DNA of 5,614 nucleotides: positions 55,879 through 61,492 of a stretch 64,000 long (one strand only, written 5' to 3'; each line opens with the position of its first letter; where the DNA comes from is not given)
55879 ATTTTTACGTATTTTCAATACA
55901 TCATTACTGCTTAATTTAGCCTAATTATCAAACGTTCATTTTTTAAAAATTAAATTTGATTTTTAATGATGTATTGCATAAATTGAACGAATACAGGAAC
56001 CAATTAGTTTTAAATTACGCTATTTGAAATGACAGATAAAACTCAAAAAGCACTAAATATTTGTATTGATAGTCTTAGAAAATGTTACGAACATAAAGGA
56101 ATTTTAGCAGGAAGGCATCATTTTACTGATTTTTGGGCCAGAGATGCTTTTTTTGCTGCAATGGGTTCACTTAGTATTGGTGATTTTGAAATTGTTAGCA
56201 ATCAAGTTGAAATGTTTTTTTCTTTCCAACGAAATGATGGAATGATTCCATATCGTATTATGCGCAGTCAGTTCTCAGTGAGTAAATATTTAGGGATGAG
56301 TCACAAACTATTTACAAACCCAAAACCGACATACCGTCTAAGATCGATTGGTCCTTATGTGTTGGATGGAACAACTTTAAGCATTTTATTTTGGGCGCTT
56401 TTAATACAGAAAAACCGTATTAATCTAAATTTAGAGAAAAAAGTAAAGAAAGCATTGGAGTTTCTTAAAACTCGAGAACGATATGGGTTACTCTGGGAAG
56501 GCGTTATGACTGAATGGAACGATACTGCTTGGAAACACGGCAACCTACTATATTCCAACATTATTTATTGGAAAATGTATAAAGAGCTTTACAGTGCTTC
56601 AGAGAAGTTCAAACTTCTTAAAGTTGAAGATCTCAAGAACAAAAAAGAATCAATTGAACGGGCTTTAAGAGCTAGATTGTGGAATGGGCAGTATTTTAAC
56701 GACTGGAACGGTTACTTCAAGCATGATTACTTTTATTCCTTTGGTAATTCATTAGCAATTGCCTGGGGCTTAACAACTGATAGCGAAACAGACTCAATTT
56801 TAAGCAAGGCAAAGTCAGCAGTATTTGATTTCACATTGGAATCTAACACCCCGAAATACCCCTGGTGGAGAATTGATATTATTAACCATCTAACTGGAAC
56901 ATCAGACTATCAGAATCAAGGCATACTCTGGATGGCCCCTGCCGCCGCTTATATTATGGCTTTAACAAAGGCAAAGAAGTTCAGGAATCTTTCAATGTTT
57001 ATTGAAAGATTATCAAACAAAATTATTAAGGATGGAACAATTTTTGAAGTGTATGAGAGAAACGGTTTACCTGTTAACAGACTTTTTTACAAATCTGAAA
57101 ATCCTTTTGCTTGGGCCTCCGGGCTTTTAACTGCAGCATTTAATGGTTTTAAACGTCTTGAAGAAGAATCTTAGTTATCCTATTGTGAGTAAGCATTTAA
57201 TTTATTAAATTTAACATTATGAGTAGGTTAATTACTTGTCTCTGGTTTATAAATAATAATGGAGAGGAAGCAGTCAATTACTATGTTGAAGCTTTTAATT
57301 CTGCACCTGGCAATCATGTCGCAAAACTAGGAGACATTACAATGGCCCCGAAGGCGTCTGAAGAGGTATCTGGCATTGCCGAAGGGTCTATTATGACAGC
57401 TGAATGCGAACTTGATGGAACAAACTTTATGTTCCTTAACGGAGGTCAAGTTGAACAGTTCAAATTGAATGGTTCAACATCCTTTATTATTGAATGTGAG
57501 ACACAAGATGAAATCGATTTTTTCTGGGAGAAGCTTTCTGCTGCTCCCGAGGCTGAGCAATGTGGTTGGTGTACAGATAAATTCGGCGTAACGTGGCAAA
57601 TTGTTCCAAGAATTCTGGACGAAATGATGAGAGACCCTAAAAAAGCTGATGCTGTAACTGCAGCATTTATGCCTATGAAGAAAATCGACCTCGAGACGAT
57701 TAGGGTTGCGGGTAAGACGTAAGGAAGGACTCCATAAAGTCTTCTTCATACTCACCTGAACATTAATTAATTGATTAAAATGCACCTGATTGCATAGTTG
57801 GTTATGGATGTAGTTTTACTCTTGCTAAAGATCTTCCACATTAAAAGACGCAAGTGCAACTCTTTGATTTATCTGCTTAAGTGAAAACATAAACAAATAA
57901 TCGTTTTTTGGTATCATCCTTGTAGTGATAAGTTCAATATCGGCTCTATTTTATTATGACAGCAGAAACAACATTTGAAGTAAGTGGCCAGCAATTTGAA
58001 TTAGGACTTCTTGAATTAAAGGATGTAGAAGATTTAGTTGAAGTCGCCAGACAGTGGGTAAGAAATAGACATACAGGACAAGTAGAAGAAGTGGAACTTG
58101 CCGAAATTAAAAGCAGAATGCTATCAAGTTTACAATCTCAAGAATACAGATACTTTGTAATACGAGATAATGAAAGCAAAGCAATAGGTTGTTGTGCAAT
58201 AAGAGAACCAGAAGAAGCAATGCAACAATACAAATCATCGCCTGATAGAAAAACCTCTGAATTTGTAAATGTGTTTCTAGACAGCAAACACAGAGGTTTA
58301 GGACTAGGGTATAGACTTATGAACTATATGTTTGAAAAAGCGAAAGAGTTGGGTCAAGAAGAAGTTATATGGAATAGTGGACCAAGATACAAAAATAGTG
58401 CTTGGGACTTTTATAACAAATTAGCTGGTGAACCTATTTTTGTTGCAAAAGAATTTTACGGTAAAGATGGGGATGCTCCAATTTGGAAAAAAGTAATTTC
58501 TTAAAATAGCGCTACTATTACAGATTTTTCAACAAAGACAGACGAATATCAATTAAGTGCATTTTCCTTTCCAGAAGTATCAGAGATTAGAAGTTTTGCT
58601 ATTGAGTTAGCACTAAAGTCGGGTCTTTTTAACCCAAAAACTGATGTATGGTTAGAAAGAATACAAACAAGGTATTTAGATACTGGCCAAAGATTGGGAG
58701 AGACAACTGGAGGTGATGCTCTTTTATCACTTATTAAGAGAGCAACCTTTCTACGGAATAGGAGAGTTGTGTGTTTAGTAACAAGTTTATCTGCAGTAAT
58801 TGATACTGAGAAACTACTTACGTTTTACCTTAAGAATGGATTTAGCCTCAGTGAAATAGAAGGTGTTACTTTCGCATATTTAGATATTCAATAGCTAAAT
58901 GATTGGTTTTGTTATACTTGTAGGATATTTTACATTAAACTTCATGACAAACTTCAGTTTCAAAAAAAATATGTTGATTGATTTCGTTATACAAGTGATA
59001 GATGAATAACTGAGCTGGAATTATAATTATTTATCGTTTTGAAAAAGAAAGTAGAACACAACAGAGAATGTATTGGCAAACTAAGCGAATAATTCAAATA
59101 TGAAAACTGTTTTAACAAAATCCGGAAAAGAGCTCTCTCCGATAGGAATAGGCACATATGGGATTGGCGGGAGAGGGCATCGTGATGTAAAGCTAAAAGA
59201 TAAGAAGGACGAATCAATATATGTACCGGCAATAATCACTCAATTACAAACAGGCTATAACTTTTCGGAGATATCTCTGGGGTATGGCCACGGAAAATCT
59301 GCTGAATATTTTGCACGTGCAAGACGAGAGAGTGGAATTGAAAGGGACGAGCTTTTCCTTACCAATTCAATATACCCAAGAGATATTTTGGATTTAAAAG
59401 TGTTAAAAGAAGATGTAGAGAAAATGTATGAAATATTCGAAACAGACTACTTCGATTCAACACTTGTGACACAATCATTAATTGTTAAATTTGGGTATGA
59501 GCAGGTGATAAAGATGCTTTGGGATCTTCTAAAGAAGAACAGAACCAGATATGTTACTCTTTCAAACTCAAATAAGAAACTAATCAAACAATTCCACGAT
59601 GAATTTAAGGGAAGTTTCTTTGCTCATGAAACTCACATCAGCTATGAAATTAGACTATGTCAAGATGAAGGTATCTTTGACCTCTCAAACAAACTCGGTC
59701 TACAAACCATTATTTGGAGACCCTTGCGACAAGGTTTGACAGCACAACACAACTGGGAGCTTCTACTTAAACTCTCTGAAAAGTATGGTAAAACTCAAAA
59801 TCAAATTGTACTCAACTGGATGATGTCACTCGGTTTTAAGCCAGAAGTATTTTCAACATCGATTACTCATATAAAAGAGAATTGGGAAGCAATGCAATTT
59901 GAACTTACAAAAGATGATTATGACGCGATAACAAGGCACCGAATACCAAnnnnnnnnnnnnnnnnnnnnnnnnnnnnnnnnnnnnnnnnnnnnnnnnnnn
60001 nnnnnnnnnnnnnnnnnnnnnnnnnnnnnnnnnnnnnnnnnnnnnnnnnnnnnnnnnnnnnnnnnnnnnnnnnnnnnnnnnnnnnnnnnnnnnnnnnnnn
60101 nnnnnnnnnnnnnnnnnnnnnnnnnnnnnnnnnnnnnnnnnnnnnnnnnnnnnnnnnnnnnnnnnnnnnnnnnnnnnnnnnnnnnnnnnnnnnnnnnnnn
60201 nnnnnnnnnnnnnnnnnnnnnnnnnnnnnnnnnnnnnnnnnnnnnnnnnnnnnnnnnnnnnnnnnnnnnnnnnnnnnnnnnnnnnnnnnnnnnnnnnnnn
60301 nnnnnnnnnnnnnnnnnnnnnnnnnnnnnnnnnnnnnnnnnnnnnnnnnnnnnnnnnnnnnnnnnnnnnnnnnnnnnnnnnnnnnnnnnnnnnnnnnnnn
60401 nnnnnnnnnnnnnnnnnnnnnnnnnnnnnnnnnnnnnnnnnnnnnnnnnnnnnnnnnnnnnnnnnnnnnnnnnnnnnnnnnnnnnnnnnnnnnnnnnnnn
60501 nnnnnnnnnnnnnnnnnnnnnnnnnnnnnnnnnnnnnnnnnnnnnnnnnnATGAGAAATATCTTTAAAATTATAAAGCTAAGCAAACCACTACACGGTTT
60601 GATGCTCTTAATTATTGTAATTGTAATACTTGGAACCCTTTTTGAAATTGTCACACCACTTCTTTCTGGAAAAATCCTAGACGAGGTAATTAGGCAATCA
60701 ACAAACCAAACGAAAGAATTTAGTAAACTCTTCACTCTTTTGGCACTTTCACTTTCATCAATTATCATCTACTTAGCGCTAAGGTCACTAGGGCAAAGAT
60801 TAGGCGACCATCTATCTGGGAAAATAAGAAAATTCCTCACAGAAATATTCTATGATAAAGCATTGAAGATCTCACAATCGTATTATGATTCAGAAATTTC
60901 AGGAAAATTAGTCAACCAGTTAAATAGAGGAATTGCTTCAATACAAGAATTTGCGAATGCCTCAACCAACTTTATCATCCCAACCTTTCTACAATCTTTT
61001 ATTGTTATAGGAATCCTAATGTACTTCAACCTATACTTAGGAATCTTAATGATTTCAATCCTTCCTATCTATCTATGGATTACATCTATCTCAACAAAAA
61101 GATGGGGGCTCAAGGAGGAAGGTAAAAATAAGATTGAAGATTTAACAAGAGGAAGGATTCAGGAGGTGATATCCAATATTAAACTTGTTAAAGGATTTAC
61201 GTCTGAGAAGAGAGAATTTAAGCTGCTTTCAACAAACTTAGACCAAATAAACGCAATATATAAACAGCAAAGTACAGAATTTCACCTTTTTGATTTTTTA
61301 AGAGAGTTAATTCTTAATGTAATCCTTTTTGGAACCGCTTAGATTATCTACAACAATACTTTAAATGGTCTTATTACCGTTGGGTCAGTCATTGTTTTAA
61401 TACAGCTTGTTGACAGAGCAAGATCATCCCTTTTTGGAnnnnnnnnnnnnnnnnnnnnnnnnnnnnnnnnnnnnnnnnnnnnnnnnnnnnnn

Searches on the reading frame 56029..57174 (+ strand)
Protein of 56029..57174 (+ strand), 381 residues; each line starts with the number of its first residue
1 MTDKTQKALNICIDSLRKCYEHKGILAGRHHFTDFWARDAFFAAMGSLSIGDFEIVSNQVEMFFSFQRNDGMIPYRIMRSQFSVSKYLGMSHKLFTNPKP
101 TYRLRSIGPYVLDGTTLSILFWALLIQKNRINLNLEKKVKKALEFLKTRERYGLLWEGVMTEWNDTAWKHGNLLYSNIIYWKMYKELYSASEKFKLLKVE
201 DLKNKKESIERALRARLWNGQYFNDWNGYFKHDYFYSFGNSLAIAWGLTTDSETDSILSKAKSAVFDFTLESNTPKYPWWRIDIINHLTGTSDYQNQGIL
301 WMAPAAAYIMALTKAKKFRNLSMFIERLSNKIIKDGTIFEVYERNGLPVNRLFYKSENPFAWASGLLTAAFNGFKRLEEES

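Call 33: find_encoding_contigs(protein=window:56029-57174:+, flank=10000, max_places=10)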
Protein window:56029-57174:+ (381 aa): 5 contigs read that carry it; 5 places shown.
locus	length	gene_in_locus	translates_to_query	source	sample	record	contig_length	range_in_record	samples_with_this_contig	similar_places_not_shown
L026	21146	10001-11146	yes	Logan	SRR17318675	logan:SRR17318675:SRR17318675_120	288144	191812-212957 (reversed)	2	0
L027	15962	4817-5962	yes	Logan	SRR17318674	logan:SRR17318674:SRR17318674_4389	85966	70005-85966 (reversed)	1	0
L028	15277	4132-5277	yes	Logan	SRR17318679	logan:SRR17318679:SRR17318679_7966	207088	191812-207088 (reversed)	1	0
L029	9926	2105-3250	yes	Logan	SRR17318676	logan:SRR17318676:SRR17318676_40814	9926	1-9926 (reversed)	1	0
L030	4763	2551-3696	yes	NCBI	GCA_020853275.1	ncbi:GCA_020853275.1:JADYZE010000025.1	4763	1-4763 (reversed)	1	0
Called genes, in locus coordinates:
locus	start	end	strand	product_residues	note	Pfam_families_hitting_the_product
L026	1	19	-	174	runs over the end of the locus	-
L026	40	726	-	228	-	PF08022:FAD_binding_8 (weak), PF00175:NAD_binding_1, PF08030:NAD_binding_6 (faint)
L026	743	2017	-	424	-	PF00069:Pkinase, PF07714:PK_Tyr_Ser-Thr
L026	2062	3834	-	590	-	-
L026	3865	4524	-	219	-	-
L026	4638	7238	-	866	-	PF24684:Vgb_lyase (faint), PF08450:SGL (faint), PF25021:TEN_NHL (faint), PF06739:SBBP (faint), PF01436:NHL, PF17170:DUF5128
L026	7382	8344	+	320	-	PF01368:DHH, PF02833:DHHA2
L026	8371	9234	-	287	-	-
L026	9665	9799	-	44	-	-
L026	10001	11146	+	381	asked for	PF06202:GDE_C (faint)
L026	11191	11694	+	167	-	PF06983:3-dmu-9_3-mt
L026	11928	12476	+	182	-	PF00583:Acetyltransf_1, PF13508:Acetyltransf_7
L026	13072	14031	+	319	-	PF00248:Aldo_ket_red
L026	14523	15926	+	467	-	PF00664:ABC_membrane, PF03193:RsgA_GTPase (weak), PF00005:ABC_tran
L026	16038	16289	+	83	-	-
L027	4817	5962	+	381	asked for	PF06202:GDE_C (faint)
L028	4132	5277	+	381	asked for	PF06202:GDE_C (faint)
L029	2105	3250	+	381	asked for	PF06202:GDE_C (faint)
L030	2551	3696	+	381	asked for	PF06202:GDE_C (faint)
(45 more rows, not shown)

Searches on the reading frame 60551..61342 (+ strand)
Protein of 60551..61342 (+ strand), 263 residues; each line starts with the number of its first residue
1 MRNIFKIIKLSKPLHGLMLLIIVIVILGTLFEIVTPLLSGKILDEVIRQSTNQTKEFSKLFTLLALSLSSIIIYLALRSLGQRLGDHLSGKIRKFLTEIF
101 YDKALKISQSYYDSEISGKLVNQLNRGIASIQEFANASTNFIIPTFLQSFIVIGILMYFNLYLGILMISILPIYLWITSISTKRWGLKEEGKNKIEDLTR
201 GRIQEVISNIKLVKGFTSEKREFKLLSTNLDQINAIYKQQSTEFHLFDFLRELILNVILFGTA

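Call 44: search_protein_families(library=pfam, proteins=[P0124, window:60551-61342:+])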
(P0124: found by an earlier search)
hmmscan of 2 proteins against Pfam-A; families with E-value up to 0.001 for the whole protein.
P0124 (243 aa): 1 family
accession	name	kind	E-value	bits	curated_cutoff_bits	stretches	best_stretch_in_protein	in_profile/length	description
PF06560.17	GPI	-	2.7e-09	37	20.7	1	62-192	40-176/182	Glucose-6-phosphate isomerase (GPI)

window:60551-61342:+ (263 aa): 2 families
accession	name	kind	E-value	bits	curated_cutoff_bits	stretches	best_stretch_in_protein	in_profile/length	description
PF00664.28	ABC_membrane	-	2.2e-24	87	28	1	18-258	1-238/274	ABC transporter transmembrane region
PF06472.20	ABC_membrane_2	-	0.00019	21.4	24.4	1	15-183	14-176/269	ABC transporter transmembrane region 2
